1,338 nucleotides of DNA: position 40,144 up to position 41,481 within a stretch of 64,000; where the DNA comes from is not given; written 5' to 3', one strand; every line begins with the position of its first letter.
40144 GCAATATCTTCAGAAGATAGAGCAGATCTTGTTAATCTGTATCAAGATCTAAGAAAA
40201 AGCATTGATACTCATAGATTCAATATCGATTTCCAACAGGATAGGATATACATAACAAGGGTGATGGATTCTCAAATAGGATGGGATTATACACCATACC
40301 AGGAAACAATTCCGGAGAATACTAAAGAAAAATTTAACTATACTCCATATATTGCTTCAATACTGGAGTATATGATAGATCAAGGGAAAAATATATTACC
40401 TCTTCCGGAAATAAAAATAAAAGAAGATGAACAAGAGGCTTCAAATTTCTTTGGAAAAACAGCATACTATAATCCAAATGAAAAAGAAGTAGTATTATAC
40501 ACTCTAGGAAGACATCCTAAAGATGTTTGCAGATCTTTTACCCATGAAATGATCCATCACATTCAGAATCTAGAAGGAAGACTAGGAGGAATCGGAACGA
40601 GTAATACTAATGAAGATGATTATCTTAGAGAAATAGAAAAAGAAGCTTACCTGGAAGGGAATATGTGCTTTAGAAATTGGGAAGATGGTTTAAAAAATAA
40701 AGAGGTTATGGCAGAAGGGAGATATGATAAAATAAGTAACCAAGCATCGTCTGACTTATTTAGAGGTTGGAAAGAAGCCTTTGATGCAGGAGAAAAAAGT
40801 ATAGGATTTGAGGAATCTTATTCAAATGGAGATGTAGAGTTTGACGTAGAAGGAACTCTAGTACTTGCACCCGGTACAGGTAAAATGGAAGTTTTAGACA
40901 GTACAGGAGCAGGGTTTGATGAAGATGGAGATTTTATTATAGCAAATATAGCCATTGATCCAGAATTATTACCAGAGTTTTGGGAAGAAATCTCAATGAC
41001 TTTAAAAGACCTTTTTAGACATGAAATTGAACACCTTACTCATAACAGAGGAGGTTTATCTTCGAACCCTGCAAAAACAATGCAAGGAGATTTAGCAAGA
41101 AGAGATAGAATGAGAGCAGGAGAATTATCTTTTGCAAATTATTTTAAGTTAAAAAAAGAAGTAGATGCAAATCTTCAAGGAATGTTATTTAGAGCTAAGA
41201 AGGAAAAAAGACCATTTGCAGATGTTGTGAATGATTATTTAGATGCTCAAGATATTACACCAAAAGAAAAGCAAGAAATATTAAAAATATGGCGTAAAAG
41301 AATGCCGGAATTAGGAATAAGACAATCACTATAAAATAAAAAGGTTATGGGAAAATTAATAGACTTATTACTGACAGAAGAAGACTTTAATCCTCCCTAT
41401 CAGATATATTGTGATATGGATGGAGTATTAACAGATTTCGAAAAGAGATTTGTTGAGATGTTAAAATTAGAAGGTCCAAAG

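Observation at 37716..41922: Cluster of two Pol-beta-fold nucleotidyltransferases, an NMNAT/NadD-like adenylyltransferase domain, two HExxH motifs and an NT5C nucleotidase: candidate nucleotide-signal or NAD-related counter-defence system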

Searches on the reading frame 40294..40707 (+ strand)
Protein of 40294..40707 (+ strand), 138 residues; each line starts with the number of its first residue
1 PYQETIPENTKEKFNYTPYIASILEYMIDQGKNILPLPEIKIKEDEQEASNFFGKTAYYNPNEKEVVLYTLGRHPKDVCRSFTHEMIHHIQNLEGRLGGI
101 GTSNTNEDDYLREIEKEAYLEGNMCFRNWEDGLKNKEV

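Call 43: search_solved_structures(query=A5, max_evalue=10, show_alignments=4)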
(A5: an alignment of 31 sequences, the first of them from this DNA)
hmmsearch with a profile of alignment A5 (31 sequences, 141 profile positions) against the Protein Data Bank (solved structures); distinct sequences matched with E-value up to 10: 0.

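Call 44: search_protein_families(library=pfam, alignment_id=A5, max_evalue=1)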
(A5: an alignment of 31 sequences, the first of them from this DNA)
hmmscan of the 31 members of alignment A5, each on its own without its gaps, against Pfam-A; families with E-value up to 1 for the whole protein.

A. member 1, seq(138 aa): 3 families
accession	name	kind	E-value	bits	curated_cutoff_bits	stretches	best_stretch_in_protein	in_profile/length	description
PF20573.4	DUF6782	-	0.12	12.1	27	1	49-96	62-108/241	Putative metallopeptidase family (DUF6782)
PF06835.18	LptC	-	0.15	12.1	21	1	23-69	58-104/175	Lipopolysaccharide-assembly, LptC-related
PF09768.15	Peptidase_M76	-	0.18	12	25.2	1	8-91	5-81/170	Peptidase M76 family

B. families by the number of members that match (of 31 scanned): 25 families
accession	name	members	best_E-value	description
PF20573.4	DUF6782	24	0.00025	Putative metallopeptidase family (DUF6782)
PF20352.3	DUF6647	15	0.00044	Domain of unknown function (DUF6647)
PF14891.12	Peptidase_M91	8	0.0038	Effector protein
PF09768.15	Peptidase_M76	6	0.0042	Peptidase M76 family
PF18818.7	MPTase-PolyVal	6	0.014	Zincin-like metallopeptidase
PF20769.2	YPEB_N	4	0.016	YpeB N-terminal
PF07108.16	PipA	3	0.022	PipA protein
PF14178.11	YppF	3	0.024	YppF-like protein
PF08826.15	DMPK_coil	2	0.002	DMPK coiled coil domain like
PF01627.28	Hpt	2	0.039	Hpt domain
PF13058.12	DUF3920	1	0.011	Protein of unknown function (DUF3920)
PF18731.6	HEPN_Swt1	1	0.014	Swt1-like HEPN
PF14080.11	DUF4261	1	0.025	Domain of unknown function (DUF4261)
PF09457.15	RBD-FIP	1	0.032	FIP domain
PF10263.15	SprT-like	1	0.052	SprT-like family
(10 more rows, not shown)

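Call 49: find_related_loci(query=A5, collection=viral_contigs, flank=8000)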
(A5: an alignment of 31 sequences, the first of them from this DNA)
Query A5 (138 aa) in viral_contigs; peptide patterns used: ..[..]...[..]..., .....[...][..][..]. (x = any residue, [..] = any of these).
600 stretches matched a pattern (row limit reached: there are more); 594 encode a relative of the query (tblastn E <= 1e-3); the best 80 are kept; 80 distinct loci.
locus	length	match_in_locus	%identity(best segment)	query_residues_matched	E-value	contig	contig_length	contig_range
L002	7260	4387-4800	100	1-138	2e-94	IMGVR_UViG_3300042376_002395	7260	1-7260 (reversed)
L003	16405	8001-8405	84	1-135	5e-79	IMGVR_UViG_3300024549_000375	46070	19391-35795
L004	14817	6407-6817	78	1-135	6e-73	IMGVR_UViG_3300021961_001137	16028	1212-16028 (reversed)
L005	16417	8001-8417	74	1-137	3e-72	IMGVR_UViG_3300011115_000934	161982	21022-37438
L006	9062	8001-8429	73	1-138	1e-70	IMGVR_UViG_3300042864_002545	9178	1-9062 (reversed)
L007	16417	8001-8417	73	1-137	4e-70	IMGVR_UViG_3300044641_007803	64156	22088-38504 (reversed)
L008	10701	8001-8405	75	1-135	2e-69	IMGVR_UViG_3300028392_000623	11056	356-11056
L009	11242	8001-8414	74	1-136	9e-70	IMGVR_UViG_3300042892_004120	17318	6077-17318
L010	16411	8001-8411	73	1-135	1e-68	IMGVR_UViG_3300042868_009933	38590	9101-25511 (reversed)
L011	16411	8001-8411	72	1-135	1e-67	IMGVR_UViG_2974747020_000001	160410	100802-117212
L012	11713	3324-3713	76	8-137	2e-67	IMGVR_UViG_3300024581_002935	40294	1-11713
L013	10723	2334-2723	77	8-137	1e-67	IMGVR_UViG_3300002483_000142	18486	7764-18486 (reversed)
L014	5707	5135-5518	76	8-135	9e-68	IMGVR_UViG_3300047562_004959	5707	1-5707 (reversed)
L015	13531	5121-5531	74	1-135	3e-67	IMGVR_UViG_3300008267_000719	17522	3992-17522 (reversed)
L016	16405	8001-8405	74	1-135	2e-67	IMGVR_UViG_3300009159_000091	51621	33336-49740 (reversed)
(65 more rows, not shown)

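Call 101: find_related_loci(query=A5, collection=genome_contigs, flank=6000)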
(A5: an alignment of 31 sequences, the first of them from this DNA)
Query A5 (138 aa) in genome_contigs; peptide patterns used: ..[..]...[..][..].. (x = any residue, [..] = any of these).
16 stretches matched a pattern; 12 encode a relative of the query (tblastn E <= 1e-3); 12 distinct loci.
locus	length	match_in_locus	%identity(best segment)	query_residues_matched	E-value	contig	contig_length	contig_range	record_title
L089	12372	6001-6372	59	15-137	5e-48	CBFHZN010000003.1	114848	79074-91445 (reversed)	MAG: Microbacteriaceae bacterium isolate Co_bin_561_strict genome assembly, contig: Co_bin_561_strict_c3, whole genome s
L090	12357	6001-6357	57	20-136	2e-46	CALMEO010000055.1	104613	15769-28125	MAG TPA_asm: uncultured bacterium isolate SRR2107216_bin.47_CONCOCT_v1.1_MAG genome assembly, contig: ERZ794920.43, whol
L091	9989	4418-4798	54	12-137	4e-45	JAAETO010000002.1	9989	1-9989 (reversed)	MAG: Arcobacter sp. isolate Vin_9 VinG_CONTIG3558, whole genome shotgun sequence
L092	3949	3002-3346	59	20-133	2e-43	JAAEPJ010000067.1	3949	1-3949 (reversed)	MAG: bacterium isolate Cli_8 CliG_CONTIG672519, whole genome shotgun sequence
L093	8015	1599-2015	49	3-138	3e-43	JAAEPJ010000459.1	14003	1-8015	MAG: bacterium isolate Cli_8 CliG_CONTIG2567685, whole genome shotgun sequence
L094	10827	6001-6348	55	19-133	9e-41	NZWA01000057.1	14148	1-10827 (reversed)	MAG: Flavobacteriales bacterium isolate NAT55 33834, whole genome shotgun sequence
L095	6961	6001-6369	44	19-135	8e-32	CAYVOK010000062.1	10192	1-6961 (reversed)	MAG TPA_asm: uncultured Acidimicrobiaceae bacterium isolate SRP193358_co1_762 genome assembly, contig: NODE_19458_length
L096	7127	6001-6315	49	38-137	2e-31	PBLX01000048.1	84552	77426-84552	MAG: Legionellales bacterium isolate SP228 MHASMcontig_498775, whole genome shotgun sequence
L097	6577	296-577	52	45-134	1e-30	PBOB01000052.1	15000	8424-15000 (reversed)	MAG: Acidiferrobacteraceae bacterium isolate RS826 TaraRedSea_contig_135548, whole genome shotgun sequence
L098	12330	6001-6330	45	32-134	1e-29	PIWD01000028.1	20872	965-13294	MAG: Gammaproteobacteria bacterium isolate Glo_22 GloG15_CONTIG2871, whole genome shotgun sequence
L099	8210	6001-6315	44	38-136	3e-27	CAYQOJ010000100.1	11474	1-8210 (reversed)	MAG TPA_asm: uncultured Methylococcus sp. isolate SRP193358_co1_668 genome assembly, contig: NODE_16280_length_11474_cov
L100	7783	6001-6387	57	14-137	8e-45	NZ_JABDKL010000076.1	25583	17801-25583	MAG: Winogradskyella sp. isolate SS_bin_48 k127_1680816, whole genome shotgun sequence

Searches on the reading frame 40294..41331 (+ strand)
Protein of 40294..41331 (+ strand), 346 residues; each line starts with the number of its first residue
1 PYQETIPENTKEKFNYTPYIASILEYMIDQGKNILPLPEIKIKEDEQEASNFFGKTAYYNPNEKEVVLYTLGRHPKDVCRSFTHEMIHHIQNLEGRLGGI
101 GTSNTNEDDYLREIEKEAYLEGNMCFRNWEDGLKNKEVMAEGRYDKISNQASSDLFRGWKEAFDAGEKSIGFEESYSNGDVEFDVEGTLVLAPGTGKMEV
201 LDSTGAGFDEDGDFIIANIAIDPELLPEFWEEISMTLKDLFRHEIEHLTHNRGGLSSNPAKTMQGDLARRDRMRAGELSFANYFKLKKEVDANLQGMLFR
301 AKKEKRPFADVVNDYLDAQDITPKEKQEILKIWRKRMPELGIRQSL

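Call 63: find_homologous_proteins(query=A9)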
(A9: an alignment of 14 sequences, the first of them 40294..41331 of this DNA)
Query A9 (14 sequences) (346 aa, profile of the alignment): 3854 proteins with E <= 0.001 among 8000 candidates; the best 120 are listed.
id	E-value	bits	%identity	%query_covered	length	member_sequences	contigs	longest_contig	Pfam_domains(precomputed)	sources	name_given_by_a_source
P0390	6.9e-160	550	56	95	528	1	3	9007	-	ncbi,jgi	jgi:phosphopantetheine adenylyltransferase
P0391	9.2e-160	550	56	95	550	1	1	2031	-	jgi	jgi:nicotinic acid mononucleotide adenylyltransferase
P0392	9.4e-160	550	56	95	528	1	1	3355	-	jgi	jgi:phosphopantetheine adenylyltransferase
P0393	1.8e-159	549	56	95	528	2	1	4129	-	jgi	-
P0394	6.3e-159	547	55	95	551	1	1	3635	-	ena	-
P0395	7.0e-159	547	56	95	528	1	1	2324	-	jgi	jgi:phosphopantetheine adenylyltransferase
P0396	8.7e-159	547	56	95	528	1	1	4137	-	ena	-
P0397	1.7e-158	546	56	95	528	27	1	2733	-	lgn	-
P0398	1.8e-158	546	55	95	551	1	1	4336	-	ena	-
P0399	1.8e-158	546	55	95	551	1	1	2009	-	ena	-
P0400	2.1e-158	545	55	95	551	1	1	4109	-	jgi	jgi:hypothetical protein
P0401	2.2e-158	545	56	95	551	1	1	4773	-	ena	-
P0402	3.1e-158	545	55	95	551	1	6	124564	-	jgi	jgi:hypothetical protein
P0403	3.1e-158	545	55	95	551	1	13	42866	-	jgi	jgi:hypothetical protein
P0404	3.2e-158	545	55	95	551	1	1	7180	-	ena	-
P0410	1.4e-157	543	56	95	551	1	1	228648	-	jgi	jgi:hypothetical protein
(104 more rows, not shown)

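Call 66: find_encoding_contigs(protein=P0410, flank=10000, max_places=2)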
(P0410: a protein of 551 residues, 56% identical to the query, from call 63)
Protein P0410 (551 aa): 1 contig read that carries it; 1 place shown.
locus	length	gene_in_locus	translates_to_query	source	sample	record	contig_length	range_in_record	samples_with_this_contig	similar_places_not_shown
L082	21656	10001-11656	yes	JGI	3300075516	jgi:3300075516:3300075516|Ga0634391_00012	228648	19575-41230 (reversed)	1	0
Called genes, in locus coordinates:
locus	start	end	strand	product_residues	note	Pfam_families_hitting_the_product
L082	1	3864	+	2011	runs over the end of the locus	-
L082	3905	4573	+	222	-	-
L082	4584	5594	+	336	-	-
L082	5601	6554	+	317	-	-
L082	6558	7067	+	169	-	-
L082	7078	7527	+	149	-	PF19835:SegE_GIY-YIG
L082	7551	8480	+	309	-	PF08275:DNAG_N (faint), PF01751:Toprim (weak)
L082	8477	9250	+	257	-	PF12705:PDDEXK_1 (weak)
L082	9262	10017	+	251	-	PF06414:Zeta_toxin, PF13238:AAA_18, PF13671:AAA_33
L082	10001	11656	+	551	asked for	-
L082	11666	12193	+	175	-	-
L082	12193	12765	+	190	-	-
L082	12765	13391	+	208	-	-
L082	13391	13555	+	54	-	-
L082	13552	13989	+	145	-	-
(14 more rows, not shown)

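Call 71: predict_structure(alignment_id=A10)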
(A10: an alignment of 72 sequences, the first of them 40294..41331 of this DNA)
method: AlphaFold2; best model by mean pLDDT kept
length: 346 residues; sequences in the alignment: 72
mean_pLDDT: 77.5   pTM: 0.48
mean pLDDT of the five models: 77.5, 77.2, 76.7, 73.0, 72.9
residues with pLDDT >= 90: 93; 70-90: 169; 50-70: 49; < 50: 35
segments of 3 or more residues with pLDDT < 50: 1-11, 51-53, 104-107, 251-267
pLDDT, mean of each block of 10 residues (from residue 1): 33 76 94 93 74 67 88 78 93 85 58 81 86 64 71 91 86 83 87 86 70 81 88 79 68 33 46 69 79 82 85 92 94 89 84
secondary structure, 60 per line:
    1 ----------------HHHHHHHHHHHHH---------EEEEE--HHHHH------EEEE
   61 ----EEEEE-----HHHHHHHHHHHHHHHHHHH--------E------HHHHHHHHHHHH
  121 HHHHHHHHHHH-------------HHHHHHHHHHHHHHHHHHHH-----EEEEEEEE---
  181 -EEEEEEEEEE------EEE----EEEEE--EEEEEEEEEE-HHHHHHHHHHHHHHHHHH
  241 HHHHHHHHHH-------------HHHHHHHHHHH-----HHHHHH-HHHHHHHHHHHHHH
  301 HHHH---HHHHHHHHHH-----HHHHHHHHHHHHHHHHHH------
elements in order: H17-29 E39-43 H46-50 E57-60 E65-69 H75-93 H109-131 H145-164 E170-177 E182-191 E198-200 E205-209 E212-221 H223-250 H264-274 H280-285 H287-304 H308-317 H323-340

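Call 119: search_dna_similar(query=P0410, collection=phages, mode=protein, max_evalue=0.001, max_rows=30)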
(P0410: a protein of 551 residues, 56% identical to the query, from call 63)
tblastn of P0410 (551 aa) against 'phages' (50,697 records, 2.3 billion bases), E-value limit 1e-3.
Records with a match: 6; places in all: 6; records where one place covers at least 80% of the query: 4.
Best place of each record, by identity: <60% 6.
By first word of the organism name: Flavobacterium 4; Synechococcus 2.
By host as written in the record: Flavobacterium sp. LMO8 4; Synechoccus sp. 2.
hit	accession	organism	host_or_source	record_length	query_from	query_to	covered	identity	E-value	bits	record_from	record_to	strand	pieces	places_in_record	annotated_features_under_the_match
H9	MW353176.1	Flavobacterium phage vB_FspM_immuto_3-5A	Flavobacterium sp. LMO8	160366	20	550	96%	40.1%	3e-127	416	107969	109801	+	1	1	nicotinamide mononucleotide adenylyltransferase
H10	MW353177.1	Flavobacterium phage vB_FspM_immuto_13-6C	Flavobacterium sp. LMO8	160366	20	550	96%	40.1%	3e-127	416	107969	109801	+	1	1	nicotinamide mononucleotide adenylyltransferase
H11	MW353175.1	Flavobacterium phage vB_FspM_immuto_2-6A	Flavobacterium sp. LMO8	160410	20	550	96%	40.1%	3e-127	416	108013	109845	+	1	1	nicotinamide mononucleotide adenylyltransferase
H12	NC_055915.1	Flavobacterium phage vB_FspM_immuto_2-6A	Flavobacterium sp. LMO8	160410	20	550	96%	40.1%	3e-127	416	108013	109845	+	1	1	nicotinamide mononucleotide adenylyltransferase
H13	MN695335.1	Synechococcus phage B23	Synechoccus sp.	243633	219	346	23%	31.8%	9e-6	55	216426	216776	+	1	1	hypothetical protein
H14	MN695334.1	Synechococcus phage B3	Synechoccus sp.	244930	219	346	23%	31.8%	9e-6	55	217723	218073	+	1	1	hypothetical protein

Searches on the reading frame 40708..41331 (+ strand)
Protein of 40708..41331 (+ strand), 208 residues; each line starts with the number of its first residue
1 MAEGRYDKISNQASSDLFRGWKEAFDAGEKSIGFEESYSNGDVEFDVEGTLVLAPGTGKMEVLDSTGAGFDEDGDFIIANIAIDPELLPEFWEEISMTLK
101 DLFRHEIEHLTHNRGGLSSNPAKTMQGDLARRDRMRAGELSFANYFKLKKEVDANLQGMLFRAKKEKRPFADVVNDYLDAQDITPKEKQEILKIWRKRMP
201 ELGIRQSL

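Call 46: search_solved_structures(query=A6, max_evalue=10, show_alignments=3)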
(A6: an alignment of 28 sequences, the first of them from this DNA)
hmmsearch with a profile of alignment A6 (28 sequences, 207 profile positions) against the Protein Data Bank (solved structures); distinct sequences matched with E-value up to 10: 8.
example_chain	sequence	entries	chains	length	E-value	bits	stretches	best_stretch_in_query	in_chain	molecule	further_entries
8p7a_A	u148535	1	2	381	0.21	15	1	136-177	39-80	Oxysterol-binding protein-related protein 8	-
6ait_A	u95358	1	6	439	0.27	14.6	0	99-117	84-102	Beta-barrel assembly-enhancing protease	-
6sar_A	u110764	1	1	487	0.36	14.2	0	99-117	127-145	Beta-barrel assembly-enhancing protease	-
28jr_F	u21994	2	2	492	0.36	14.2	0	99-117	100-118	Beta-barrel assembly-enhancing protease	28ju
28jl_F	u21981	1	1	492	0.37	14.2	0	99-117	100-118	Beta-barrel assembly-enhancing protease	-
28jq_F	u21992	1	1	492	0.39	14.1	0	99-117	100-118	Beta-barrel assembly-enhancing protease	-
3o4c_A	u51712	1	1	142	0.77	13.1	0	65-89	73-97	de novo designed beta-trefoil architecture with symmetric primary structure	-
4f34_A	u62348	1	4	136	0.78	13.1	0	65-89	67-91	de novo protein Symfoil-4V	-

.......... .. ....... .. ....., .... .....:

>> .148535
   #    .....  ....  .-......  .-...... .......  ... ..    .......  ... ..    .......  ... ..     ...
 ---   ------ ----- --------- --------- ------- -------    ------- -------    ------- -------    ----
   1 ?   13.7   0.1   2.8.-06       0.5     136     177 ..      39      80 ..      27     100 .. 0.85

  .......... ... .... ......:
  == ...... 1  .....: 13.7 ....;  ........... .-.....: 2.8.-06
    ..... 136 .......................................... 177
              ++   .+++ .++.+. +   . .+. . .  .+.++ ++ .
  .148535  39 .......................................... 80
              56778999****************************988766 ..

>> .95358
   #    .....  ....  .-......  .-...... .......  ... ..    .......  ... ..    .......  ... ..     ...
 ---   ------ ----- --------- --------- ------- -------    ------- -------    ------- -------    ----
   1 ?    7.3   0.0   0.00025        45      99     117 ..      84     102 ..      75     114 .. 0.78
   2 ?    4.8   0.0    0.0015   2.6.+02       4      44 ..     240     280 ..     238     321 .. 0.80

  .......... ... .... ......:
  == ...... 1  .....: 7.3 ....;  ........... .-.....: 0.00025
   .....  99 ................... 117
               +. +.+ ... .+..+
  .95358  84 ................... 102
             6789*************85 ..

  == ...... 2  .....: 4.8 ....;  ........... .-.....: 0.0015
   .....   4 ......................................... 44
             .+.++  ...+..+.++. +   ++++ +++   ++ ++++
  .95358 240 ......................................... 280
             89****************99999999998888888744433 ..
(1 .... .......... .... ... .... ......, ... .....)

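Call 47: search_protein_families(library=pfam, alignment_id=A6, max_evalue=1)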
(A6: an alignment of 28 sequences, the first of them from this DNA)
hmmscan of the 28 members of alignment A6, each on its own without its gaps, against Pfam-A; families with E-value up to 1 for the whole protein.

A. member 1, seq(208 aa): 0 families

B. families by the number of members that match (of 28 scanned): 14 families
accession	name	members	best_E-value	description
PF06644.16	ATP11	3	0.0051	ATP11 protein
PF04691.17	ApoC-I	1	0.019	Apolipoprotein C-I (ApoC-1)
PF15299.11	ALS2CR8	1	0.054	Amyotrophic lateral sclerosis 2 chromosomal region candidate gene 8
PF03979.19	Sigma70_r1_1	1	0.058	Sigma-70 factor, region 1.1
PF24716.1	WapI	1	0.064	Immunity protein WapI-like family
PF17683.6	TFIIF_beta_N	1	0.066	TFIIF, beta subunit N-terminus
PF13092.12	CENP-L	1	0.085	Centromere protein L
PF10007.15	DUF2250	1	0.093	Uncharacterized protein conserved in archaea (DUF2250)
PF05205.17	COMPASS-Shg1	1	0.14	COMPASS (Complex proteins associated with Set1p) component shg1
PF06364.17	DUF1068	1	0.14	Protein of unknown function (DUF1068)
PF09419.16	PGP_phosphatase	1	0.14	Mitochondrial PGP phosphatase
PF14891.12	Peptidase_M91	1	0.15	Effector protein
PF17944.6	Arg_decarbox_C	1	0.16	Arginine decarboxylase C-terminal helical extension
PF04217.19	DUF412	1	0.21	Protein of unknown function, DUF412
